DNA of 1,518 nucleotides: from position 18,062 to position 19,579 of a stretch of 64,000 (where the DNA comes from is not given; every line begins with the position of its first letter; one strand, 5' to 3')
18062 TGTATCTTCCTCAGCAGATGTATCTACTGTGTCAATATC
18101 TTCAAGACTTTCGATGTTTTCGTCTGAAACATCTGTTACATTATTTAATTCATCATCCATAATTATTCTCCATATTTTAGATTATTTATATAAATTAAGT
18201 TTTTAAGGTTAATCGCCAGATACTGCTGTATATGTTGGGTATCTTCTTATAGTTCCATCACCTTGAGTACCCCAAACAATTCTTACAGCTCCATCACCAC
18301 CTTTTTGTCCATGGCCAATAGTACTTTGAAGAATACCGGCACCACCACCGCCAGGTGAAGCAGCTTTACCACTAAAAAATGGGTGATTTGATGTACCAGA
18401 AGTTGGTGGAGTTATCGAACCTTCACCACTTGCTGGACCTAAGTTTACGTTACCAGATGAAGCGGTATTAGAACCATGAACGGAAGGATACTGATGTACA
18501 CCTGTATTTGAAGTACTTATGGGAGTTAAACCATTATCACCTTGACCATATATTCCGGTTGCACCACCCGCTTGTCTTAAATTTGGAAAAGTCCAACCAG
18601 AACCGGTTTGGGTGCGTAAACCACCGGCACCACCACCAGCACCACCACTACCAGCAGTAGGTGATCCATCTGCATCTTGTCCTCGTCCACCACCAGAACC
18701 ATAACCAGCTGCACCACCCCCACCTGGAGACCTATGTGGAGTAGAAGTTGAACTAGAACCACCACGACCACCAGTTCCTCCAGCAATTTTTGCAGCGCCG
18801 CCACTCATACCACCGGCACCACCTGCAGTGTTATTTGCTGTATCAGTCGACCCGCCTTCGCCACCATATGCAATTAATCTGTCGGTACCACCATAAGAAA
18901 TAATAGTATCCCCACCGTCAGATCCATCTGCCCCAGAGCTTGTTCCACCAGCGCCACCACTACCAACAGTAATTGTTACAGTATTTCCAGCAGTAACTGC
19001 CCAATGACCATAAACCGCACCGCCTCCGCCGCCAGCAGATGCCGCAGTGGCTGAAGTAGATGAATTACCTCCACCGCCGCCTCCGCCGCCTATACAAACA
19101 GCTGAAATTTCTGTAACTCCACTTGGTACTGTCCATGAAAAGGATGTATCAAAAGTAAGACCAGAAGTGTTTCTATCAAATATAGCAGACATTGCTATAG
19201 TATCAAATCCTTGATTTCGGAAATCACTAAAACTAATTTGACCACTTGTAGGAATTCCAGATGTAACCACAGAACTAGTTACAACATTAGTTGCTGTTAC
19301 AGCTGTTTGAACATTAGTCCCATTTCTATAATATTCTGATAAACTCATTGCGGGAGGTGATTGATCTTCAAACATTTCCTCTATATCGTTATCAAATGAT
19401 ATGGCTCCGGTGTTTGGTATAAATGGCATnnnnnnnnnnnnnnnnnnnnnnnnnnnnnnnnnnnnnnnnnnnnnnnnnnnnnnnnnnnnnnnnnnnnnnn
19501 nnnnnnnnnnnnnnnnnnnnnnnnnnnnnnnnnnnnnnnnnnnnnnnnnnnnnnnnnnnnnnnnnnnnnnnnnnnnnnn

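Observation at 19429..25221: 1930-aa fibre protein with self-cleaving chaperone domain inserted in the head-gene block between portal (gp20) and prohead protease (gp21)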

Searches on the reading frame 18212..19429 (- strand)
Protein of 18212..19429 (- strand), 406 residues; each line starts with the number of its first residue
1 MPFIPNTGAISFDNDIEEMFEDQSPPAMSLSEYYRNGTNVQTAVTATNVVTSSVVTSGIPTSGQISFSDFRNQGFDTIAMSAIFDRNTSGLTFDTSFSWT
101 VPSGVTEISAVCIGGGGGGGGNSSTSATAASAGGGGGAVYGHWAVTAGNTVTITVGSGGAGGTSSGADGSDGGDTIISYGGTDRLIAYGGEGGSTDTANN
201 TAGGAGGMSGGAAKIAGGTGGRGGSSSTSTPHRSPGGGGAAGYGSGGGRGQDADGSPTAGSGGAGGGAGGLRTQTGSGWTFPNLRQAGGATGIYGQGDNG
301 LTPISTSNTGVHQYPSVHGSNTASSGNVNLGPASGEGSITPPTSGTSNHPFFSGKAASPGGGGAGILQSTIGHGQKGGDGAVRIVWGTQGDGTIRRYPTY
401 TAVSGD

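Call 4: search_protein_families(library=pfam, proteins=[window:18212-19429:-], max_evalue=0.01)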
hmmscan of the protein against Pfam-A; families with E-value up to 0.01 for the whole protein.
window:18212-19429:- (406 aa): 1 family
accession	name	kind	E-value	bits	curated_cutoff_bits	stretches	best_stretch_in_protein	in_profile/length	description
PF21722.4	Gly_rich_2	-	3.8e-15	56.9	24.3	1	95-277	4-215/226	Glycine-rich domain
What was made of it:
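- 18209..19429 (-): GLY: 406-aa glycine-rich protein; TNF-like plus polyglycine ('brush') domain; putative adhesin. Pfam Gly_rich_2 (call 4).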

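Call 6: search_protein_families(library=phrogs, proteins=[window:18212-19429:-], max_evalue=0.01)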
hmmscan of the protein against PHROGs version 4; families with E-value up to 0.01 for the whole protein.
window:18212-19429:- (406 aa): 7 families
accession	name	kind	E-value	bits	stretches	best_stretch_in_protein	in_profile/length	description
phrog_4474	-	unknown function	5.6e-19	69.8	1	14-389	74-391/407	-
phrog_863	-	tail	4.4e-16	59.9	1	86-276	396-586/690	tail fiber assembly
phrog_356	-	tail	3.9e-08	33.1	1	51-250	609-829/924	minor tail protein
phrog_2295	-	unknown function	6e-08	32.7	1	6-382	498-842/1183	-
phrog_416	-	tail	7.8e-07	30.2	1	44-250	129-336/350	minor tail protein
phrog_6202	-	tail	3.1e-06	27.6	1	58-270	425-618/636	tail fiber protein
phrog_4205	-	unknown function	0.0054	17.9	1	86-196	39-148/287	-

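Call 20: search_solved_structures(query=window:18212-19429:-, max_evalue=1)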
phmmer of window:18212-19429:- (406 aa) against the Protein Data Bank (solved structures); distinct sequences matched with E-value up to 1: 1.
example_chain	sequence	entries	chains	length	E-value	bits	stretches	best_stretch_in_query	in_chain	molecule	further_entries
9sob_Q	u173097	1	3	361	0.65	12.1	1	86-137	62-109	Nuclear pore complex protein NUP43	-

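Call 22: search_dna_similar(query=window:18212-19429:-, collection=phages, mode=protein, max_evalue=0.001, max_rows=30)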
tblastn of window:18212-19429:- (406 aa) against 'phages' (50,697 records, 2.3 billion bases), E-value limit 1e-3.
No match.
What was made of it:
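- Tried and rejected: tblastn of GLY against phage records found nothing, probably because of low-complexity masking (call 22).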

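Call 31: find_homologous_proteins(query=window:18212-19429:-)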
Query window:18212-19429:- (406 aa): 85 proteins with E <= 0.001 among 8000 candidates.
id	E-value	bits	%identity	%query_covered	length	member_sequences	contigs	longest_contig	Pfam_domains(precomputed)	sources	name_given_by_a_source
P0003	3.3e-242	822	99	100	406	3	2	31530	PF21722.5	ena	-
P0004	8.5e-242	821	99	100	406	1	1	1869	PF21722.5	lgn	-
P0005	1.8e-216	737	90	100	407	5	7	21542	PF21722.5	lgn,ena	-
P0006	2.8e-156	539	71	100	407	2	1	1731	PF21722.5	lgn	-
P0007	1.1e-154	534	70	100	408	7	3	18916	PF21722.5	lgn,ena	-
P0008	5.0e-153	528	70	100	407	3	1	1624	PF21722.5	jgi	jgi:hypothetical protein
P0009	1.0e-107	379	66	46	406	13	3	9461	PF21722.5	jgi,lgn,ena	jgi:hypothetical protein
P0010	3.9e-106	374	70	38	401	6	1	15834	PF21722.5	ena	-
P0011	3.6e-105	370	69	40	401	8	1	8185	PF21722.5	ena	-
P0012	9.8e-104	366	69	40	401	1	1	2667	PF21722.5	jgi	-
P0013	6.2e-103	363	53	100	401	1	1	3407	PF21722.5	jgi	-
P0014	2.6e-102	361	68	38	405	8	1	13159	PF21722.5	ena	-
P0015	2.1e-101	358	70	38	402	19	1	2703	PF21722.5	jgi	-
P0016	1.1e-100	356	66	46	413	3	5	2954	PF21722.5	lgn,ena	-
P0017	1.1e-98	349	67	39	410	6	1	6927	PF21722.5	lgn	-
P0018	2.5e-94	335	64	49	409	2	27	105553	PF21722.5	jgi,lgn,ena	-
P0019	3.5e-94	334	49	99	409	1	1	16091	PF21722.5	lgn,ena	-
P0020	1.4e-85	306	50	100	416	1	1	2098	PF21722.5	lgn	-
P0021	5.6e-85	304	50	98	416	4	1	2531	PF21722.5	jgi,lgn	-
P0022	2.0e-83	299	64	38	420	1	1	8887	PF21722.5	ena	-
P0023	1.7e-82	296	64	38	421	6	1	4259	PF21722.5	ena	-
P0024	1.4e-17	82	35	43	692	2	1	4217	PF21722.5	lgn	-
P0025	8.6e-15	73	47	25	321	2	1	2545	PF21722.5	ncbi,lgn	-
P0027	6.8e-12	63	43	41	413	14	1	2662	PF21722.5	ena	-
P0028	2.1e-11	62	42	33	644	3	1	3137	PF21722.5,PF19078.7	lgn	-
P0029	4.6e-11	60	44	41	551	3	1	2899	PF21722.5,PF13385.14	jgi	-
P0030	6.0e-11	60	48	29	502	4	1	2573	PF21722.5,PF13385.14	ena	-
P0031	9.8e-11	59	58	22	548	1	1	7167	PF21722.5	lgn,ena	-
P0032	3.1e-10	58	44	13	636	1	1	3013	PF21722.5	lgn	-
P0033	2.5e-9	55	50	11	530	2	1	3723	PF21722.5,PF13385.14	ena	-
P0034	3.1e-9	54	59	14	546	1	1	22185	PF21722.5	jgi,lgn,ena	jgi:hypothetical protein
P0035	3.1e-9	54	37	24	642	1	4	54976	PF21722.5,PF19078.7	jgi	jgi:hypothetical protein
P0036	6.5e-9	53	-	-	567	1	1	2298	PF21722.5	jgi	jgi:hypothetical protein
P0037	7.2e-9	53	48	15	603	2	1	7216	PF21722.5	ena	-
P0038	8.8e-9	53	50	22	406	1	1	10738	PF21722.5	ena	-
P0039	9.0e-9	53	45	31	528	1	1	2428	PF21722.5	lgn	-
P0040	9.5e-9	53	48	22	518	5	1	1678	PF21722.5,PF13385.14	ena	-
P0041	1.7e-8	52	51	22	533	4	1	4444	PF21722.5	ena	-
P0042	2.5e-8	51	43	47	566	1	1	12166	PF21722.5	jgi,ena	jgi:hypothetical protein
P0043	3.4e-8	51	54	16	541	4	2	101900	PF21722.5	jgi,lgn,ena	jgi:hypothetical protein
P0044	3.9e-8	51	46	24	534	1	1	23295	PF21722.5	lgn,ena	-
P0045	4.2e-8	51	-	-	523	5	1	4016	PF21722.5,PF07953.21,PF13385.14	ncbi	-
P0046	4.4e-8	51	40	10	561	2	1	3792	PF21722.5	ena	-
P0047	5.2e-8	50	29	13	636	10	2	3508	PF21722.5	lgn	-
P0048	5.2e-8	50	45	24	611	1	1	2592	PF21722.5,PF13385.14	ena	-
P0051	1.1e-7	49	41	23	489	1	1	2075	PF21722.5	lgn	-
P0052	1.1e-7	49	38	25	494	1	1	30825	PF21722.5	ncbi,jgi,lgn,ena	jgi:hypothetical protein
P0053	1.2e-7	49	52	22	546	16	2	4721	PF21722.5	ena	-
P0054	1.3e-7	49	73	4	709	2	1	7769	PF21722.5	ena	-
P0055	3.5e-7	48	41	8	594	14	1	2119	PF21722.5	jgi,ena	jgi:hypothetical protein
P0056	4.2e-7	47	-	-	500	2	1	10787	PF21722.5,PF13385.14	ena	-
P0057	6.7e-7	47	50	5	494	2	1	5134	PF21722.5,PF13385.14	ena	-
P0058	1.5e-6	46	48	16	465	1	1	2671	PF21722.5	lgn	-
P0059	1.8e-6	45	36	36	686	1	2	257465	PF21722.5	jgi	-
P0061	4.1e-6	44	38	24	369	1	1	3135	PF21722.5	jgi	jgi:hypothetical protein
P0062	8.1e-6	43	40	24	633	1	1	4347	PF21722.5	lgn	-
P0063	1.4e-5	42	45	28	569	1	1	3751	PF21722.5,PF13927.13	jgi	jgi:hypothetical protein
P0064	1.7e-5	42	45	5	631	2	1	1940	PF21722.5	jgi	jgi:hypothetical protein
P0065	2.2e-5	42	42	33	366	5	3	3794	PF21722.5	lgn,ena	-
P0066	2.4e-5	42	59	14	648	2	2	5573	PF21722.5,PF13385.14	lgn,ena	-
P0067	3.5e-5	41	51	17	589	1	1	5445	PF21722.5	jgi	jgi:hypothetical protein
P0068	3.9e-5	41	39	23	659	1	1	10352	PF21722.5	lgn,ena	-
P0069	3.9e-5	41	-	-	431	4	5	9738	PF21722.5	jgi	jgi:hypothetical protein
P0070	5.0e-5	41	-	-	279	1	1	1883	PF21722.5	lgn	-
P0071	9.7e-5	40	69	4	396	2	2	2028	PF21722.5,PF25590.2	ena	-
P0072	1.2e-4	39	38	28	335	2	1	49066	PF21722.5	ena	-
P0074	1.5e-4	39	37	29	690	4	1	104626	PF21722.5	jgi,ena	-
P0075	1.5e-4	39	44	16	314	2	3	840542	PF21722.5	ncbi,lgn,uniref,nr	ncbi:glycine-rich domain-containing protein [Pseudomonas mediterranea]|uniref:glycine-rich domain-co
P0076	1.6e-4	39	39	29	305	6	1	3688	PF21722.5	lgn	-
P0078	2.0e-4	39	45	29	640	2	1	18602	PF21722.5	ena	-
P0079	2.4e-4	38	-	-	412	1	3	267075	PF21722.5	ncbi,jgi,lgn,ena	jgi:hypothetical protein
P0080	2.6e-4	38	40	31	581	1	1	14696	PF25613.2,PF21722.5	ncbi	-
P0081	2.7e-4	38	41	27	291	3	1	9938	PF21722.5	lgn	-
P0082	4.0e-4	38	51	23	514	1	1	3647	PF21722.5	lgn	-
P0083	4.3e-4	38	31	41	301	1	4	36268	PF21722.5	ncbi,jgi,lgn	-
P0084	6.8e-4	37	-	-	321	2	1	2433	PF21722.5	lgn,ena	-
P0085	7.5e-4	37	-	-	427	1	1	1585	PF21722.5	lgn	-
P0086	9.2e-4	36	52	19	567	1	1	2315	PF21722.5,PF03537.20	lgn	-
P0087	9.4e-4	36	33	24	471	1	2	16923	PF10983.14,PF21722.5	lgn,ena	-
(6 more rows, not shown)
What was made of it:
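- On Gly_rich_2 (PF21722): TNF-like plus glycine-rich receptor-binding proteins (Pam3 gp24 type): Nearly all of the 85 homologues listed carry the same domain (call 31).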

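Call 34: find_encoding_contigs(protein=P0043, flank=10000, max_places=2)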
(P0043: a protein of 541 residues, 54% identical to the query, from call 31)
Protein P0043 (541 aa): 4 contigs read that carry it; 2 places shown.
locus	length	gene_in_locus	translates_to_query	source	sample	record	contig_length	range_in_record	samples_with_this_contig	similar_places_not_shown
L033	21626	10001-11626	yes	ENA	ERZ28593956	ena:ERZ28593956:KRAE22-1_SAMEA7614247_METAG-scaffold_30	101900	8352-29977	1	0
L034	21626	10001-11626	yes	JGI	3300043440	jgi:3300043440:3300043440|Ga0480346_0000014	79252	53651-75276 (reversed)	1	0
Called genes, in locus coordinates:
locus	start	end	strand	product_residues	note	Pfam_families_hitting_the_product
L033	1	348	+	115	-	-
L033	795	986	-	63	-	PF01165:Ribosomal_S21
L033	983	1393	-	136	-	PF22769:DCD, PF00692:dUTPase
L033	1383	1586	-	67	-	-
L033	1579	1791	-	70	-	-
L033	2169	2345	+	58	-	-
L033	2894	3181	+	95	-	-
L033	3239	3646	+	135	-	-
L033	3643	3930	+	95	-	-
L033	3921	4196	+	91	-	-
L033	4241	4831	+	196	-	-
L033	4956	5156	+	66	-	-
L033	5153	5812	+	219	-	PF02511:Thy1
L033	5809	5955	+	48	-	-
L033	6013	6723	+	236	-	-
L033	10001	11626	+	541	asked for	PF21722:Gly_rich_2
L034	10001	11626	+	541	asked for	PF21722:Gly_rich_2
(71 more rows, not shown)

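Call 35: find_encoding_contigs(protein=P0074, flank=10000, max_places=2)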
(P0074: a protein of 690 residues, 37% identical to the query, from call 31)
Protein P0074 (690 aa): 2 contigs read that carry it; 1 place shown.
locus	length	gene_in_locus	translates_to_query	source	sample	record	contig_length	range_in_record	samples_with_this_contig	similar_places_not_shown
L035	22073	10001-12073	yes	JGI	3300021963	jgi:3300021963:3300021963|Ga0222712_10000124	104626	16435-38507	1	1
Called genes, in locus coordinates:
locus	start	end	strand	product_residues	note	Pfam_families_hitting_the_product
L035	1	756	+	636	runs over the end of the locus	-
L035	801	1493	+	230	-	-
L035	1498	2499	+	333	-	-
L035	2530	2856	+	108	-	-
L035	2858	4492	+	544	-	-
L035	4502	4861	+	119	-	-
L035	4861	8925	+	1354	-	PF05345:He_PIG, PF06439:3keto-disac_hyd (faint), PF13385:Laminin_G_3, PF02210:Laminin_G_2 (faint), PF13385:Laminin_G_3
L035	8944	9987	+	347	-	-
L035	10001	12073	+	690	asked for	PF21722:Gly_rich_2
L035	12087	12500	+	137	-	-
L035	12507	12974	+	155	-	-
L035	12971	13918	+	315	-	-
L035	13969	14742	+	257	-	PF26809:Phage_T4_gp13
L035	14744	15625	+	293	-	PF11649:T4_neck-protein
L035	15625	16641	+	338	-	PF16724:T4-gp15_tss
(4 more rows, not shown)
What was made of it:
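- Distant Gly_rich_2 proteins lie in fibre regions upstream of the neck genes, or next to a tail-fibre assembly chaperone (calls 34, 35).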

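Call 41: predict_structure(alignment_id=A1)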
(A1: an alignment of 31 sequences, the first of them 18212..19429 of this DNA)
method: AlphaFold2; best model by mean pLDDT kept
length: 406 residues; sequences in the alignment: 31
mean_pLDDT: 72.6   pTM: 0.73
mean pLDDT of the five models: 72.6, 67.0, 65.9, 62.6, 62.1
residues with pLDDT >= 90: 138; 70-90: 114; 50-70: 41; < 50: 113
segments of 3 or more residues with pLDDT < 50: 1-76, 279-282, 304-316, 321-337
pLDDT, mean of each block of 10 residues (from residue 1): 36 40 39 38 39 43 41 49 83 93 93 96 78 96 96 97 89 98 98 83 95 96 87 86 91 87 85 62 69 75 49 47 37 44 57 76 84 88 88 83 62
secondary structure, 60 per line:
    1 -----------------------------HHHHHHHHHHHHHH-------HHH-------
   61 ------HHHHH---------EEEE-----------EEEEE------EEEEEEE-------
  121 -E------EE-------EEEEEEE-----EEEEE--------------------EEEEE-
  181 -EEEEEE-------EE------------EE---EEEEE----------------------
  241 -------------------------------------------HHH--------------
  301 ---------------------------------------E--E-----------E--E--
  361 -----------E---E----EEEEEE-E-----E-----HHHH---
elements in order: H30-43 H67-71 E81-84 E96-100 E107-113 E138-144 E150-154 E175-179 E182-187 E214-218 E381-386 H400-403
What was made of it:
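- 18209..19429 (-): The AF2 model has pLDDT mostly above 85 over aa 81-270 and 76-88 over aa 351-400 (call 41).
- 19190..19429 (-): GLY aa 1-80: conserved N-terminal segment, presumed docking region. The monomer model has low confidence here (call 41).
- On Gly_rich_2 (PF21722): TNF-like plus glycine-rich receptor-binding proteins (Pam3 gp24 type): AF2 pLDDT is mostly above 85 over aa 81-270 (call 41). Residues 1-76 are modelled at pLDDT below 50, with one short helix at aa 30-43 (call 41).
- The model shows no long N-terminal helix like the baseplate-docking helix of gp24; it has only a short, low-confidence helix at aa 30-43 (call 41).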

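Call 43: fold_search(model_id=the predicted structure, library=pdb)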
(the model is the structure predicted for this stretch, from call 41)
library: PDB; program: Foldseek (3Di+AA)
matches with E <= 10: 123; with E <= 0.001: 18
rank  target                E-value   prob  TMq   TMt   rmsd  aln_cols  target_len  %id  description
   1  9d93_Qa               9.7e-08  1.00  0.39  0.65   7.5       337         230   20  Mycobacteriophage Bxb1 tail tip - Composite map and model (released 2024-09-25)
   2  9d93_Qb               2.0e-07  1.00  0.37  0.62  10.7       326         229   24  Mycobacteriophage Bxb1 tail tip - Composite map and model (released 2024-09-25)
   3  7ypx_A                3.2e-06  1.00  0.36  0.56   7.7       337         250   19  Cyanophage Pam3 fiber (released 2022-11-09)
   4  7yfw_a                2.2e-05  1.00  0.31  0.43   7.8       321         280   19  Cyanophage Pam3 fiber (released 2023-01-18)
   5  7nx3_F                1.1e-04  0.99  0.20  0.27  14.5       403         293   14  Crystal structure of ALK in complex with Fab324 (released 2021-10-27)
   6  9g5i_B                1.6e-04  0.98  0.21  0.24  17.1       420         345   14  Cryo-EM structure of a 2:1 ALK:ALKAL2 complex obtained after re-processing of EMPIAR-10930 data (released 2025-03-12)
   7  7nx1                  1.9e-04  0.99  0.21  0.30  14.8       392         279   16  TG domain of LTK (released 2021-10-27)
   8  7nx3_A                2.0e-04  0.97  0.19  0.25  15.1       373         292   16  Crystal structure of ALK in complex with Fab324 (released 2021-10-27)
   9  7ls0_B                2.8e-04  0.90  0.18  0.19  16.4       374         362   14  Structure of the Human ALK GRD bound to AUG (released 2021-11-24)
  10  7mzy_A                3.1e-04  0.99  0.20  0.26  14.9       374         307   16  Anaplastic lymphoma kinase (ALK) extracellular fragment of ligand binding region 673-986 (released 2021-11-24)
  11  7nx4                  4.8e-04  0.97  0.19  0.22  14.7       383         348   13  Crystal structure of the TG and EGF-like domains of ALK (released 2021-10-27)
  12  7lrz                  4.8e-04  0.93  0.18  0.23  14.4       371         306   14  Structure of the Human ALK GRD (released 2021-11-24)
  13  7nwz_E                5.0e-04  0.91  0.19  0.24  17.0       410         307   14  ALK:ALKAL2 complex (released 2021-10-27)
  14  7lir_A                5.6e-04  1.00  0.19  0.22   5.3       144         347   19  Structure of the invertebrate ALK GRD (released 2021-11-24)
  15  7n00_A                6.5e-04  0.94  0.21  0.24  15.5       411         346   14  Anaplastic lymphoma kinase (ALK) extracellular fragment of ligand binding region 648-1025 in complex with AUG-alpha (released 2021-11-24)
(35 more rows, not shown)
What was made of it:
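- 18209..19429 (-): Foldseek matches: Bxb1 tail tip 9d93_Qa (E 1e-7), Pam3 tail fibre gp24 7ypx_A (E 3e-6), and ALK/LTK domains (call 43).
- On Gly_rich_2 (PF21722): TNF-like plus glycine-rich receptor-binding proteins (Pam3 gp24 type): Foldseek matches 7ypx_A, 9d93_Qa and ALK/LTK with probability 0.9-1.0 and target-normalised TM scores of 0.56-0.65 for the two phage proteins (call 43).
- Closest known: Tail fibre gp24 of cyanophage Pam3. Same: The TNF-like beta-sandwich plus glycine-rich lattice is predicted for GLY (Foldseek E 3e-6 and 1e-7, probability 1.00; call 43).
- It matches Pfam Gly_rich_2, and its model matches the Pam3 tail fibre gp24 and a Bxb1 tail-tip protein (calls 4, 41, 43).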
